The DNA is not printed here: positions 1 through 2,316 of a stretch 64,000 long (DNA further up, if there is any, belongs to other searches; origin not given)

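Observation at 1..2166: Compositionally foreign MmeI-like Type IIG restriction-modification enzyme at the window edge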

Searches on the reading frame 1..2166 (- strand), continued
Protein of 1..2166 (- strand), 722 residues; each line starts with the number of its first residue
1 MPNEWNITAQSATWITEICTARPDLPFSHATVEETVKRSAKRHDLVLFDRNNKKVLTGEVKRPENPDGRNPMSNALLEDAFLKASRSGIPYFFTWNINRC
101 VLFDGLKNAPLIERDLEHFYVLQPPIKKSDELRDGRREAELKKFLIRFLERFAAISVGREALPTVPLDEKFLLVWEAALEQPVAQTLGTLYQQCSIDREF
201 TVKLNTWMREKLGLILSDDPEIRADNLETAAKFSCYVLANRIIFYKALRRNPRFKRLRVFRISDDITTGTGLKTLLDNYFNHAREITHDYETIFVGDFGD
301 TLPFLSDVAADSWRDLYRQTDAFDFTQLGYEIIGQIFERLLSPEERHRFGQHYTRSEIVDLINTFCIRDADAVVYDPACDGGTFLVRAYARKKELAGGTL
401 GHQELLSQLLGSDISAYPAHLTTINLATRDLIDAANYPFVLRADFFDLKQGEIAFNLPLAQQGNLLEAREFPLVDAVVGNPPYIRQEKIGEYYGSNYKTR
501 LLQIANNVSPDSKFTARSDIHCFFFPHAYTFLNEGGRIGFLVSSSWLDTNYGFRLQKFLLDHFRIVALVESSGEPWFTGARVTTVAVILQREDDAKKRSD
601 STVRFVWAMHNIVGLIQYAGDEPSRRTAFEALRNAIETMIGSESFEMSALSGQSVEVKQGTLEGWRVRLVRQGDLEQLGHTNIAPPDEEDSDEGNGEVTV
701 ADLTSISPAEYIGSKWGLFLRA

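Call 9: search_solved_structures(query=window:1-2166:-, max_evalue=0.01, show_alignments=2)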
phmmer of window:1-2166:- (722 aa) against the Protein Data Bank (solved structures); distinct sequences matched with E-value up to 0.01: 6.
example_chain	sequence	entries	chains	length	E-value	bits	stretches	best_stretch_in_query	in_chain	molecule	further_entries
5ffj_A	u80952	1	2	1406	1.4e-05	27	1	369-570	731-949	Endonuclease and methylase LlaGI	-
7qw5_A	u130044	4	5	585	6.9e-05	24.7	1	463-600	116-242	Modification methylase BseCI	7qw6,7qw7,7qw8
9ewz_C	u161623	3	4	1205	0.0031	19.2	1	447-574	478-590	Adenine-specific methyltransferase BrxX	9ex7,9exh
8zek_A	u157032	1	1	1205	0.0032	19.2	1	447-574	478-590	site-specific DNA-methyltransferase (adenine-specific)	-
8c45_A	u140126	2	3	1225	0.0036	19.1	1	449-591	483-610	site-specific DNA-methyltransferase (adenine-specific)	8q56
5ybb_A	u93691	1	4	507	0.004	18.9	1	331-428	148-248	Type I restriction-modification system methyltransferase subunit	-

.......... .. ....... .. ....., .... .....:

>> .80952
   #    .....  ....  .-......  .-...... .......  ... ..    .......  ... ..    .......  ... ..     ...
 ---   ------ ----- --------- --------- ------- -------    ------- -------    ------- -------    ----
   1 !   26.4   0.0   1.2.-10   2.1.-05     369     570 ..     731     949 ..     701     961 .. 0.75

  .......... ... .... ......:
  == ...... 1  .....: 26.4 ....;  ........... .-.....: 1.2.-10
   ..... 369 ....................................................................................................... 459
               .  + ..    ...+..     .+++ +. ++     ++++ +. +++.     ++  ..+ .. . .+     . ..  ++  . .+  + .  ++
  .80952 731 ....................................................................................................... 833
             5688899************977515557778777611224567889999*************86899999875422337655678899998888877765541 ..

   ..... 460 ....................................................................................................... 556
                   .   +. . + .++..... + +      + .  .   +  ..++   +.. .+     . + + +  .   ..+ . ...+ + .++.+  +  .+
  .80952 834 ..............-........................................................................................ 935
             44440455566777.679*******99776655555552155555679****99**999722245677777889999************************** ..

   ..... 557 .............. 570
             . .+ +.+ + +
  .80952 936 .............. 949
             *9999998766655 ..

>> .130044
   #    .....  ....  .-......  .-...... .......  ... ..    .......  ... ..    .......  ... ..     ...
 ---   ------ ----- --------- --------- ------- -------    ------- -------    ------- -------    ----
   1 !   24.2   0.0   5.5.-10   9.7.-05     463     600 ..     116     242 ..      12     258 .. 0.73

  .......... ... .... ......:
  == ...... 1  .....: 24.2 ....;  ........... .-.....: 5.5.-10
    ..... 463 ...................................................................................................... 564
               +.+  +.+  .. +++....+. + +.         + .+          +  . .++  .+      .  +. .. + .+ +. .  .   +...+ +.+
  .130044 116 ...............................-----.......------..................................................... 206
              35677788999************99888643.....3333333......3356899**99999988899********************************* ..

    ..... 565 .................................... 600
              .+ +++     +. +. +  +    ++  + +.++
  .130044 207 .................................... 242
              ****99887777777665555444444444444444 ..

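Call 12: search_protein_families(library=pfam, proteins=[P0001], max_evalue=1)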
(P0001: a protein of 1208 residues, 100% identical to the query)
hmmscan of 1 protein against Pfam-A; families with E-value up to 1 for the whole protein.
P0001 (1208 aa): 4 families
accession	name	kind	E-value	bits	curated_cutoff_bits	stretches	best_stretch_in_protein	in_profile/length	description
PF07669.17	Eco57I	-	1.1e-16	61.9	25.3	1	409-577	3-171/171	Eco57I restriction-modification methylase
PF02384.22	N6_Mtase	-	1.1e-15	58.2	20.4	1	331-606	4-244/311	N-6 DNA Methylase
PF20473.4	MmeI_Mtase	-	0.0053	16.4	27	1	370-456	19-115/259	MmeI, DNA-methyltransferase domain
PF22837.1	M_Eco57I_C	-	0.029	14.2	27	1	829-877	94-141/283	Type II methyltransferase M.Eco57I, C-terminal domain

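Call 13: find_encoding_contigs(protein=P0001, flank=10000, max_places=3)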
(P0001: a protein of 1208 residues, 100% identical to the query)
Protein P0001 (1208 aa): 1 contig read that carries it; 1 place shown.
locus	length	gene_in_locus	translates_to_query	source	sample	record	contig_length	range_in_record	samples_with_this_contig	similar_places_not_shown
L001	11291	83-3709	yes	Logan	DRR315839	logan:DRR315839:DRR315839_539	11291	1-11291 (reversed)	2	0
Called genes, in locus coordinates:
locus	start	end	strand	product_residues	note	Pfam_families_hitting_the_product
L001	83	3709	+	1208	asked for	PF02384:N6_Mtase, PF07669:Eco57I, PF22837:M_Eco57I_C (weak)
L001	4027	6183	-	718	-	PF01138:RNase_PH, PF03725:RNase_PH_C, PF03726:PNPase, PF01138:RNase_PH, PF00013:KH_1, PF22675:KH-I_KHDC4-BBP (faint), PF00575:S1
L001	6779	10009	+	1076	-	PF12419:DUF3670, PF00176:SNF2-rel_dom, PF00270:DEAD (weak), PF04851:ResIII, PF00271:Helicase_C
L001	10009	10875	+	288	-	PF04434:SWIM (weak)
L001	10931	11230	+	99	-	PF19493:Trypco1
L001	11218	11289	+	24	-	?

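Call 17: search_solved_structures(query=A1, max_evalue=1)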
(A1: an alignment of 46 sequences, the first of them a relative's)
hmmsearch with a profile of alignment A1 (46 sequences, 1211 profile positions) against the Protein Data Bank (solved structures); distinct sequences matched with E-value up to 1: 16.
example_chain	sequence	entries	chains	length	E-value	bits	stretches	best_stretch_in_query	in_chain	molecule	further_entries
7qw5_A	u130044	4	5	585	3e-15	58.3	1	374-612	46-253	Modification methylase BseCI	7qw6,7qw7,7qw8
8cxz_A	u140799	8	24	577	2.4e-09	38.7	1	474-575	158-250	Site-specific DNA-methyltransferase (adenine-specific)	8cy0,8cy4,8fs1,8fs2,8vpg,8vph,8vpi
7lni_A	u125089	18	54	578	2.9e-09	38.5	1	474-571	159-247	Site-specific DNA-methyltransferase (adenine-specific)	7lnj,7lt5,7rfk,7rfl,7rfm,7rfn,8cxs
9ewz_C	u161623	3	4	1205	6.1e-09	37.4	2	473-592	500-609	Adenine-specific methyltransferase BrxX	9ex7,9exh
8zek_A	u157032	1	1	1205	6.2e-09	37.4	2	473-592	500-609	site-specific DNA-methyltransferase (adenine-specific)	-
8c45_A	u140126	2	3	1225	1.1e-07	33.2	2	473-595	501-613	site-specific DNA-methyltransferase (adenine-specific)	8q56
2okc_A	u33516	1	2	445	6.1e-06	27.5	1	329-427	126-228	Type I restriction enzyme StySJI M protein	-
5hr4_C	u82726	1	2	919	0.00014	23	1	374-489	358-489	MmeI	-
5ybb_A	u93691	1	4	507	0.0006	20.9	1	333-428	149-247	Type I restriction-modification system methyltransferase subunit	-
2ibs_A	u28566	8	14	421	0.0063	17.5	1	473-560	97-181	Modification methylase TaqI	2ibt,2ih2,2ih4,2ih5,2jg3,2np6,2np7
1aqi_A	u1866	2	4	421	0.0066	17.4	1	473-560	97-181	ADENINE-N6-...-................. TAQI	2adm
1aqj_A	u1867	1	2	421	0.0066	17.4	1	473-560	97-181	ADENINE-N6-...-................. TAQI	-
3ufb_A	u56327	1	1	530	0.0094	16.9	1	351-428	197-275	Type I restriction-modification system methyltransferase subunit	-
1g38_A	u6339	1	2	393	0.011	16.7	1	473-560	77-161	MODIFICATION METHYLASE TAQI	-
7bst_D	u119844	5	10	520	0.064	14.2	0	441-662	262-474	Type I restriction enzyme EcoR124II M protein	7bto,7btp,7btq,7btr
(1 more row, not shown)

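Call 28: find_related_loci(query=A1, collection=genome_contigs, flank=8000)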
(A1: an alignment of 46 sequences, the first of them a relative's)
Query A1 (1208 aa) in genome_contigs; peptide patterns used: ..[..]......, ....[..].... (x = any residue, [..] = any of these).
164 stretches matched a pattern; 144 encode a relative of the query (tblastn E <= 1e-3); the best 80 are kept; 80 distinct loci.
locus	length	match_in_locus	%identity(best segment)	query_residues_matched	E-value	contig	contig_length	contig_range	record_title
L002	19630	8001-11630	49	3-1205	0e+0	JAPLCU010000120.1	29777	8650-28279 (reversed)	MAG: Armatimonadota bacterium isolate LacPavin_0920_SED3_MAG_51_14 LacPavin_0920_SED3_scaffold_1379129, whole genome sho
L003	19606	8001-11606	49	3-1203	0e+0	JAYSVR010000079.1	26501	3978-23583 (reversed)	MAG: Acidobacteriota bacterium isolate GFS_12827 GFS_12827_78, whole genome shotgun sequence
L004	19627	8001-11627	50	1-1206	0e+0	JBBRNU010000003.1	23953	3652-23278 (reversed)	MAG: Chthonomonadales bacterium isolate La1_metabat2.198 LA1C_B2.198_k141_3661753L_23953_cov_11.0000, whole genome shotg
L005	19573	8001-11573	46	1-1200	0e+0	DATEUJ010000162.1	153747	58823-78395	MAG TPA_asm: Anaerolineae bacterium isolate SMAG_U8338 k141_2512597, whole genome shotgun sequence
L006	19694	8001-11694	49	4-1201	0e+0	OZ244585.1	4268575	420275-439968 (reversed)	MAG: Pyrinomonadaceae bacterium isolate e53adee5-76c1-4c20-97fc-feefa528e34f genome assembly, chromosome: 1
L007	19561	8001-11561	45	1-1204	0e+0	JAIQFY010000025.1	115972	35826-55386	MAG: Terriglobia bacterium isolate SRVP_39 SRVP18_hole-7m-from-trench_1_20cm_scaffold_215, whole genome shotgun sequence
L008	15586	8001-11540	45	3-1208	0e+0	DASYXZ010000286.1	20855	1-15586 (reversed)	MAG TPA_asm: Terriglobia bacterium isolate SMAG_U6322 k141_426735, whole genome shotgun sequence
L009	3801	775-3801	50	1-1023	0e+0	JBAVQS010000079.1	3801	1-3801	MAG: Anaerolineae bacterium isolate MFD03971_ilm_asm_bin21 k127_219150, whole genome shotgun sequence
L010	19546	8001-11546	44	1-1207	0e+0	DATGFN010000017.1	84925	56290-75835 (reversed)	MAG TPA_asm: Terriglobia bacterium isolate SMAG_U9729 k141_864623, whole genome shotgun sequence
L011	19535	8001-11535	52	22-1201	0e+0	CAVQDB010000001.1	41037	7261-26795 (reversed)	MAG: uncultured Armatimonadetes bacterium isolate MFD02416.bin.3.344 genome assembly, contig: contig_110149, whole genom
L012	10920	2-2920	50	217-1200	0e+0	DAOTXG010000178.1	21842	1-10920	MAG TPA_asm: Anaerolineales bacterium isolate H20_231 k125_108464, whole genome shotgun sequence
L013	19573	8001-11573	43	3-1198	0e+0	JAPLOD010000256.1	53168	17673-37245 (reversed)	MAG: Planctomycetota bacterium isolate LacPavin_0920_SED3_MAG_65_12 LacPavin_0920_SED3_scaffold_2923315, whole genome sh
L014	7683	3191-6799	43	3-1200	0e+0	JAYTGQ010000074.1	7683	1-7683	MAG: Schlesneria sp. isolate GFS_2361 GFS_2361_73, whole genome shotgun sequence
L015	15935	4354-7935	42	1-1198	0e+0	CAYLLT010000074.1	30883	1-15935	MAG TPA_asm: uncultured Planctomycetales bacterium isolate SRP119689_co1_258 genome assembly, contig: NODE_1817_length_3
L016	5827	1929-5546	42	3-1200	0e+0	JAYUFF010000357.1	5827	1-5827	MAG: Schlesneria sp. isolate GFS_7656 GFS_7656_356, whole genome shotgun sequence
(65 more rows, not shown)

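Call 35: find_encoding_contigs(protein=P0004, flank=10000, max_places=2)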
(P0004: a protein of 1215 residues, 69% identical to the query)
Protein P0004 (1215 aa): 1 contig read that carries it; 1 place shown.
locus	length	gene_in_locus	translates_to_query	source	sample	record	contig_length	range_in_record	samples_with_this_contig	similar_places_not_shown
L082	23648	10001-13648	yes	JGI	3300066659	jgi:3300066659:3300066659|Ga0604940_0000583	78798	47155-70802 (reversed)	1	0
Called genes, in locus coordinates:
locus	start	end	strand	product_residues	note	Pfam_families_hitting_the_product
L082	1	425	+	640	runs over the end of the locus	PF01120:Alpha_L_fucos, PF16757:Fucosidase_C (weak)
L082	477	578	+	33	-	-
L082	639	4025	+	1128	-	PF13802:Gal_mutarotas_2, PF01055:Glyco_hydro_31_2nd, PF21365:Glyco_hydro_31_3rd, PF17137:DUF5110, PF00657:Lipase_GDSL, PF13472:Lipase_GDSL_2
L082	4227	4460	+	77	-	PF01120:Alpha_L_fucos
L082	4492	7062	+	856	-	PF13385:Laminin_G_3 (faint), PF02018:CBM_4_9 (weak), PF22848:ASD1_dom, PF06964:Alpha-L-AF_C, PF06439:3keto-disac_hyd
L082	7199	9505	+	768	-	PF08305:NPCBM, PF05345:He_PIG, PF16499:Melibiase_2, PF17801:Melibiase_C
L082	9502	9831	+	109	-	-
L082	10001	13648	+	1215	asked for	PF02384:N6_Mtase, PF07669:Eco57I, PF22837:M_Eco57I_C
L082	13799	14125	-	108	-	PF12728:HTH_17 (weak)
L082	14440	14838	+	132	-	-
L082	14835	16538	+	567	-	PF00239:Resolvase, PF07508:Recombinase, PF13408:Zn_ribbon_recom (weak)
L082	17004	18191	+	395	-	PF13088:BNR_2 (faint), PF14870:PSII_BNR (faint), PF25852:DUF6242_C (faint), PF15902:Sortilin-Vps10 (faint), PF02012:BNR (faint)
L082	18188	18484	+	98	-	-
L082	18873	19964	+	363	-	PF08450:SGL (faint), PF10282:Lactonase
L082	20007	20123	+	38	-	-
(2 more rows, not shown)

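Call 36: find_encoding_contigs(protein=P0002, flank=10000, max_places=2)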
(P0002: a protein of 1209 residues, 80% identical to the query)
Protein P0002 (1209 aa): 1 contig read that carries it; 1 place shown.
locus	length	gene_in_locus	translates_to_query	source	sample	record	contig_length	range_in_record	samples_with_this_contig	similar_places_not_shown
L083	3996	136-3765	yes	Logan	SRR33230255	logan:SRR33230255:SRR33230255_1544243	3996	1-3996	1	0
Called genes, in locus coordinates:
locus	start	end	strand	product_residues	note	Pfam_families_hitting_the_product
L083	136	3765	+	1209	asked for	PF02384:N6_Mtase, PF07669:Eco57I, PF22837:M_Eco57I_C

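Call 37: find_encoding_contigs(protein=P0003, flank=10000, max_places=2)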
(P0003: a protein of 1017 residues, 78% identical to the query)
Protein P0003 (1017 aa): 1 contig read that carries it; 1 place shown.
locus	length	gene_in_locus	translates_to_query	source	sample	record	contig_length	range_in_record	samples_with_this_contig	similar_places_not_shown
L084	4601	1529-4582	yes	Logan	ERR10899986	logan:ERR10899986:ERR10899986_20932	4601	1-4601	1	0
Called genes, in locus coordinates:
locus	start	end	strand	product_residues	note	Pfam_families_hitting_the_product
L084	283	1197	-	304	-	PF00775:Dioxygenase_C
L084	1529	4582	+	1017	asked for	PF02384:N6_Mtase, PF07669:Eco57I, PF22837:M_Eco57I_C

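Call 41: find_homologous_proteins(query=L001:4027-6183:-, max_evalue=1e-100)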
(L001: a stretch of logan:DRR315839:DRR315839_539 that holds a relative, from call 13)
Query L001:4027-6183:- (718 aa): 8000 proteins with E <= 1e-100 among 8000 candidates; the best 120 are listed.
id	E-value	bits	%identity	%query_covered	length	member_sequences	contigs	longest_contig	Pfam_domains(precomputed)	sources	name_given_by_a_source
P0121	0.0e+0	1498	95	100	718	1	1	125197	PF00013.36,PF03725.21,PF22675.3,PF00575.30,PF03726.20,PF01138.28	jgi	jgi:polyribonucleotide nucleotidyltransferase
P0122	0.0e+0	1496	95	100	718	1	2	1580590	PF00013.36,PF03725.21,PF22675.3,PF00575.30,PF03726.20,PF01138.28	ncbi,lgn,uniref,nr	ncbi:polyribonucleotide nucleotidyltransferase [Trichormus sp. NMC-1]|uniref:polyribonucleotide nucl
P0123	0.0e+0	1495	95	100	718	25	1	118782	PF00013.36,PF03725.21,PF22675.3,PF00575.30,PF03726.20,PF01138.28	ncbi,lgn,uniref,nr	ncbi:polyribonucleotide nucleotidyltransferase [Anabaena catenula]|uniref:Polyribonucleotide nucleot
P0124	0.0e+0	1494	95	100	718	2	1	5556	PF00013.36,PF03725.21,PF22675.3,PF00575.30,PF03726.20,PF01138.28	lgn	-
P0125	0.0e+0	1489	94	100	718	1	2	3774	PF00013.36,PF03725.21,PF22675.3,PF00575.30,PF03726.20,PF01138.28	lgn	-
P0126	0.0e+0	1489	94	100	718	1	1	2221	PF00013.36,PF03725.21,PF22675.3,PF00575.30,PF03726.20,PF01138.28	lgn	-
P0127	0.0e+0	1489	94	100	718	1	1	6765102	PF00013.36,PF03725.21,PF22675.3,PF00575.30,PF03726.20,PF01138.28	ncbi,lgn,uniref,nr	ncbi:polyribonucleotide nucleotidyltransferase [Nostoc sp. TCL26-01]|uniref:polyribonucleotide nucle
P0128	0.0e+0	1488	94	100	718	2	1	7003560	PF00013.36,PF03725.21,PF22675.3,PF00575.30,PF03726.20,PF01138.28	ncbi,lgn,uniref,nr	ncbi:polyribonucleotide nucleotidyltransferase [Cylindrospermum stagnale PCC 7417]|uniref:Polyribonu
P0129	0.0e+0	1486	94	100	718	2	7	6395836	PF00013.36,PF03725.21,PF22675.3,PF00575.30,PF03726.20,PF01138.28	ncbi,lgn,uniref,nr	ncbi:polyribonucleotide nucleotidyltransferase [Anabaena cylindrica FACHB-243]|uniref:Polyribonucleo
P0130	0.0e+0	1483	93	100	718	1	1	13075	PF00013.36,PF03725.21,PF22675.3,PF00575.30,PF03726.20,PF01138.28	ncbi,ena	-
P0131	0.0e+0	1482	94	100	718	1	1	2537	PF00013.36,PF03725.21,PF22675.3,PF00575.30,PF03726.20,PF01138.28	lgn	-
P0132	0.0e+0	1481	93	100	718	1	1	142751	PF00013.36,PF03725.21,PF22675.3,PF00575.30,PF03726.20,PF01138.28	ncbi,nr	ncbi:polyribonucleotide nucleotidyltransferase [Nostoc linckia FACHB-104]|nr:polyribonucleotide nucl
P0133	0.0e+0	1481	93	100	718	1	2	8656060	PF00013.36,PF03725.21,PF22675.3,PF00575.30,PF03726.20,PF01138.28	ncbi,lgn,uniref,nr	ncbi:polyribonucleotide nucleotidyltransferase [Calothrix sp. NIES-2098]|uniref:polyribonucleotide n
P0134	0.0e+0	1481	93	100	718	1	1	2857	PF00013.36,PF03725.21,PF22675.3,PF00575.30,PF03726.20,PF01138.28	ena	-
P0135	0.0e+0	1481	94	100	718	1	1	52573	PF00013.36,PF03725.21,PF22675.3,PF00575.30,PF03726.20,PF01138.28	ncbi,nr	ncbi:MAG: polyribonucleotide nucleotidyltransferase [Aulosira sp. DedQUE10]|nr:polyribonucleotide nu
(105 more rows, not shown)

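Call 43: find_encoding_contigs(protein=P0128, flank=8000, max_places=1)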
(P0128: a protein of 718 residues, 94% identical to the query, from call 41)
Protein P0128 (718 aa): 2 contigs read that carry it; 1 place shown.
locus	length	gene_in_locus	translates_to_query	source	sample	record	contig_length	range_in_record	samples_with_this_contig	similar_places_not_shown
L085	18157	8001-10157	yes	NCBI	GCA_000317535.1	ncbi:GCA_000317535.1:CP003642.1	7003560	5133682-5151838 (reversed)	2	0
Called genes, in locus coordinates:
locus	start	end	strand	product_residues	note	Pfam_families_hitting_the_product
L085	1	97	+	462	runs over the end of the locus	PF00421:PSII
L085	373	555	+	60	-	PF08369:PCP_red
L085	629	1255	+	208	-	PF05685:Uma2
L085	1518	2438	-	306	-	-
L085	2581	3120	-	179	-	PF04255:DUF433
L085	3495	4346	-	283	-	PF04434:SWIM (weak)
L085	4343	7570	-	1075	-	PF12419:DUF3670, PF00176:SNF2-rel_dom, PF04851:ResIII, PF00270:DEAD (weak), PF00271:Helicase_C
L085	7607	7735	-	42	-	-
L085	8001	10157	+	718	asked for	PF01138:RNase_PH, PF03725:RNase_PH_C, PF03726:PNPase, PF01138:RNase_PH, PF00013:KH_1, PF22675:KH-I_KHDC4-BBP (faint), PF00575:S1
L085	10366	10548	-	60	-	-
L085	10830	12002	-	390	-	PF12704:MacB_PCD, PF02687:FtsX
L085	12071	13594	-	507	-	PF00364:Biotin_lipoyl (faint), PF25984:BSH_YknX (faint), PF25967:RND-MFP_C, PF25975:CzcB_C (weak), PF25989:YknX_C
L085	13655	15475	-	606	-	PF00005:ABC_tran, PF02463:SMC_N (faint), PF13304:AAA_21 (faint)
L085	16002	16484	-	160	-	PF13471:Transglut_core3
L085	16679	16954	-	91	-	PF05402:PqqD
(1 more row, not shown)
